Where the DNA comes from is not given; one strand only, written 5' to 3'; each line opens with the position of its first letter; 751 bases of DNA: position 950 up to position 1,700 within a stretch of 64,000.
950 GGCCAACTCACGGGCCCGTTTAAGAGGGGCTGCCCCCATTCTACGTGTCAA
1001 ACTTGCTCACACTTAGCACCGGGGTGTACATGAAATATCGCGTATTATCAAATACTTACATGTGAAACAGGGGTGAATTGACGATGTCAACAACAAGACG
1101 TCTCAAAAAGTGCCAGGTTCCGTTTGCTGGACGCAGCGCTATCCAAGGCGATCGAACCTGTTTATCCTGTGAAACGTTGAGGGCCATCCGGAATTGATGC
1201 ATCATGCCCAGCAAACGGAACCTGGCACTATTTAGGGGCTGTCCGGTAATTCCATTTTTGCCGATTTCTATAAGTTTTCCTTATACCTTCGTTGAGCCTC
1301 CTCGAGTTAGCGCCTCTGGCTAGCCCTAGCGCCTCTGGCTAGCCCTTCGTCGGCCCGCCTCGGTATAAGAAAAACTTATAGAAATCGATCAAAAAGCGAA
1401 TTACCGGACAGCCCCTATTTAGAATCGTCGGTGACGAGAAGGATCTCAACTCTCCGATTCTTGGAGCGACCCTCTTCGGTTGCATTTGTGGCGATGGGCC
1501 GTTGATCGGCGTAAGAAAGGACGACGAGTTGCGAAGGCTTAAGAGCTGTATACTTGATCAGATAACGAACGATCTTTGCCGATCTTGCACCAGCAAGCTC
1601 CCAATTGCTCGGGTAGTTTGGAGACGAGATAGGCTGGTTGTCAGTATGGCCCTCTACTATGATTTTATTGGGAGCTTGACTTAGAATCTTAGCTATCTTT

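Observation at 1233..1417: MITE-like 185-bp palindromic element family (4 copies in 64 kb), always at gene 3' ends, with a tandemly duplicated 19-mer in this copy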

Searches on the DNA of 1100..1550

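Call 12: search_rna_families(source=window, start=1100, end=1550, threshold=evalue, max_evalue=10)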
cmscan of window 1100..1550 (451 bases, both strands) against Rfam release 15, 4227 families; matches with E-value up to 10: 4.
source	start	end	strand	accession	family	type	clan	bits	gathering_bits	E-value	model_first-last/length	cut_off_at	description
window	1256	1395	-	RF03826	MIR825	Gene; miRNA;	-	17.7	160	1.8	1-146/146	no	MIR825 microRNA precursor family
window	1244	1406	-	RF04153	MIR856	Gene; miRNA;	-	17.2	297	0.06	1-258/258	no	MIR856 microRNA precursor family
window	1332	1401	+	RF02180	ST7-AS1_2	Gene; lncRNA;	-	11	50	6.3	1-110/110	no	ST7 antisense RNA 1 conserved region 2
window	1331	1365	-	RF02990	gut-2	Gene; sRNA;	-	11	39.8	10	1-48/48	no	gut-2 RNA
